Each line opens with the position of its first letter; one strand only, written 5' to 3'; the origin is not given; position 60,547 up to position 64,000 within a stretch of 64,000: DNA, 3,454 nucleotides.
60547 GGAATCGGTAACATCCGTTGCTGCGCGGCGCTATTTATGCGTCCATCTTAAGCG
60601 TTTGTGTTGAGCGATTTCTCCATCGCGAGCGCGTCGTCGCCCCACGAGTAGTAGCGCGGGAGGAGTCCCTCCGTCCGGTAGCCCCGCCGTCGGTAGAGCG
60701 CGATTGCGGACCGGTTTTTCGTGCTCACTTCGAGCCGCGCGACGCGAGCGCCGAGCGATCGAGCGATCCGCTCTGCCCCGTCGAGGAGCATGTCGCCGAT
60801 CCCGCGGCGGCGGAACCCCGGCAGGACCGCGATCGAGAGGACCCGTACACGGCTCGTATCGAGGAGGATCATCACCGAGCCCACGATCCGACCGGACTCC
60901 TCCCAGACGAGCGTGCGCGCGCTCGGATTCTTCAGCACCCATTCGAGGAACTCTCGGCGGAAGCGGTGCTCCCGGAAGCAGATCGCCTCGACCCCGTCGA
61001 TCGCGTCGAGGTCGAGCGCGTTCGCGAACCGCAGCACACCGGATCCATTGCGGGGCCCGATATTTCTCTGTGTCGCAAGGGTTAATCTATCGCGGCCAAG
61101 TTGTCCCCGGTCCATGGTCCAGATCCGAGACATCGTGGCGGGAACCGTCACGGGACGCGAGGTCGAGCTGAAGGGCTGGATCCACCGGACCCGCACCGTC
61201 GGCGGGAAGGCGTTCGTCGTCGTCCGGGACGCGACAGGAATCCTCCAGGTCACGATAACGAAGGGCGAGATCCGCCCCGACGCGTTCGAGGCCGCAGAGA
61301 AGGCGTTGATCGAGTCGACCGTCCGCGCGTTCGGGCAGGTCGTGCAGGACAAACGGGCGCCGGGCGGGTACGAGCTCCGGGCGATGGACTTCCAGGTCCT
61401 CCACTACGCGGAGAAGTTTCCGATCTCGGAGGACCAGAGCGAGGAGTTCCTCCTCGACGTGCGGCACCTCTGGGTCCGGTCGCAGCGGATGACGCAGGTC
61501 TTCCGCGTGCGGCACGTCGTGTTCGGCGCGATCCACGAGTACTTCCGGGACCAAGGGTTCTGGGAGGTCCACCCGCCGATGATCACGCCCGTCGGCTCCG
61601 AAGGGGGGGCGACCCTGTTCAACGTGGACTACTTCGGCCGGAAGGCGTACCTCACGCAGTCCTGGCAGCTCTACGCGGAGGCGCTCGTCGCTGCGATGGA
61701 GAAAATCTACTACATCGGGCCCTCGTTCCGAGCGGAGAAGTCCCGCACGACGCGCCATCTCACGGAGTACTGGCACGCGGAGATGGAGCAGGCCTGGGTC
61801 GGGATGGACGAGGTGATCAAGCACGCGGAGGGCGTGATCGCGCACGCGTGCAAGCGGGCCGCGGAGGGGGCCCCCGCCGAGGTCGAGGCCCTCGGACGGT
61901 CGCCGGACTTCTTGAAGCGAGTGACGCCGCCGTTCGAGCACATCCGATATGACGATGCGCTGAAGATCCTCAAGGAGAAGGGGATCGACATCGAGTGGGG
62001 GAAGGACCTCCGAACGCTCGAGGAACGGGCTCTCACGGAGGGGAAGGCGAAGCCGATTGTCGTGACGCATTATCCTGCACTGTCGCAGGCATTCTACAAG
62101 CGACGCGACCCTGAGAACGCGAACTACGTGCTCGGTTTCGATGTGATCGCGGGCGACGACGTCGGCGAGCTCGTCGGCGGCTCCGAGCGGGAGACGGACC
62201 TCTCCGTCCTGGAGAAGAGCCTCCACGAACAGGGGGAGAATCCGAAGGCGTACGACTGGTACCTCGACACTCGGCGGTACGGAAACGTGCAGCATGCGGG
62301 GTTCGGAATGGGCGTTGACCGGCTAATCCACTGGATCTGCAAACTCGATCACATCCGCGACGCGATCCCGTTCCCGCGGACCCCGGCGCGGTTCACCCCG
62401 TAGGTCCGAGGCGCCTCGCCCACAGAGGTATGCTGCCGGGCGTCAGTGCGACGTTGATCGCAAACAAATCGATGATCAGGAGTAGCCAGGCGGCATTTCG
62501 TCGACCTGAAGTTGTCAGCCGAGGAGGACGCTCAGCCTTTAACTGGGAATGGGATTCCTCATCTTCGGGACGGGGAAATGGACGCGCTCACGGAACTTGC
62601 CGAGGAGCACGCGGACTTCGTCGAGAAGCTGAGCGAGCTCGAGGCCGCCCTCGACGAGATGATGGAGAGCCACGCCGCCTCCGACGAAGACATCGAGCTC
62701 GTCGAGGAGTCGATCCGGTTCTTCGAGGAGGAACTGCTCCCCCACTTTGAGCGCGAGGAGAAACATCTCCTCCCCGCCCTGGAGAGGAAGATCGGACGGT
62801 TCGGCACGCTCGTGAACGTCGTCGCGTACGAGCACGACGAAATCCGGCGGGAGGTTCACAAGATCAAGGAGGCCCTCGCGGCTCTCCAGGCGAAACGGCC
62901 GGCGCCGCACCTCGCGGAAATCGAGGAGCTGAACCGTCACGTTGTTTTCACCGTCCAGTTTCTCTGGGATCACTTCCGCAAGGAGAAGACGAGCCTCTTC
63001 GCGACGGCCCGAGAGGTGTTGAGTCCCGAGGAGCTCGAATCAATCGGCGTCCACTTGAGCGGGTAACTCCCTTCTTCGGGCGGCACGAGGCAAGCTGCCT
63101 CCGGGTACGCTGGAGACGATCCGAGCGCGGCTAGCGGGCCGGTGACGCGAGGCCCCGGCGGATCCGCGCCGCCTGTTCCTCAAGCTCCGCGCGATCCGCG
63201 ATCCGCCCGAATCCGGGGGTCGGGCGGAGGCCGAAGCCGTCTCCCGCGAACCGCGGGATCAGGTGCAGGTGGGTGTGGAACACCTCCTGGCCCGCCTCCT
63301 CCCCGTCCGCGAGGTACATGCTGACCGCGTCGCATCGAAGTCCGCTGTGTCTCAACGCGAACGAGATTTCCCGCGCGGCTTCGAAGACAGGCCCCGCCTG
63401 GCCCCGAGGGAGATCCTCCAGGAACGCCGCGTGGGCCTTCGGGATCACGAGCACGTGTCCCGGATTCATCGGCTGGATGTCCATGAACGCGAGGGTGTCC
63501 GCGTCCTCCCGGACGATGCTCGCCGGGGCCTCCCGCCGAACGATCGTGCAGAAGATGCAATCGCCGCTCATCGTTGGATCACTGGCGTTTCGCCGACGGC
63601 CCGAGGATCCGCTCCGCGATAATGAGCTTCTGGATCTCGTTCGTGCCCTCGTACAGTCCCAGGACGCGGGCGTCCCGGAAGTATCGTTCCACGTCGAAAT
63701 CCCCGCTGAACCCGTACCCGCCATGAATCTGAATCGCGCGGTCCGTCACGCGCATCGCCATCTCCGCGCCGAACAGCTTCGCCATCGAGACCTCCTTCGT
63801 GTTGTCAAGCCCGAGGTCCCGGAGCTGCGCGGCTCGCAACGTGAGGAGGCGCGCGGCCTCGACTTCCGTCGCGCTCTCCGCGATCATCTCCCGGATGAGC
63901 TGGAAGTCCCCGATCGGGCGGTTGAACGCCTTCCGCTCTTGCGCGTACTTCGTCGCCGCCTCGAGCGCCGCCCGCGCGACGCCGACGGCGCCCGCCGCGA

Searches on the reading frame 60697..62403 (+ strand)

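Call 56: search_protein_families(library=pfam, proteins=[window:60697-62403:+], max_evalue=0.0001)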
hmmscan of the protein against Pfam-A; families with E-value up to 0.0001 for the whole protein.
window:60697-62403:+ (568 aa): 2 families
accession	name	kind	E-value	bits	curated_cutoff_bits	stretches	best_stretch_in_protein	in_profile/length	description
PF00152.25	tRNA-synt_2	-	1.6e-73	247.9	25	1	249-562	2-307/308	tRNA synthetases class II (D, K and N)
PF01336.31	tRNA_anti-codon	-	8.2e-13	48.5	27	1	156-235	1-75/75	OB-fold nucleic acid binding domain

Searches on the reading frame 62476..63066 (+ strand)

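Call 71: search_protein_families(library=pfam, proteins=[window:62476-63066:+], max_evalue=0.0001)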
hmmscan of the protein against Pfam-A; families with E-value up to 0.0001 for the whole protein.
window:62476-63066:+ (196 aa): 1 family
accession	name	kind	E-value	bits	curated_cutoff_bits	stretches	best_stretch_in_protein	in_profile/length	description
PF01814.28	Hemerythrin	-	4.9e-15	56.6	25.3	1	38-177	3-126/127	Hemerythrin HHE cation binding domain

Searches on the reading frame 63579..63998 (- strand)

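Call 71: search_protein_families(library=pfam, proteins=[window:63579-63998:-], max_evalue=0.0001)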
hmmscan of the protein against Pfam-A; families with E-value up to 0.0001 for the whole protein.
window:63579-63998:- (139 aa): 2 families
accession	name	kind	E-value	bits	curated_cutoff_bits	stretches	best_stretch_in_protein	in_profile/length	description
PF00441.29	Acyl-CoA_dh_1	-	4.8e-47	160.3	22.4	1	1-132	19-150/150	Acyl-CoA dehydrogenase, C-terminal domain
PF08028.16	Acyl-CoA_dh_2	-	3.6e-24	86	22.7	1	1-120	4-133/134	Acyl-CoA dehydrogenase, C-terminal domain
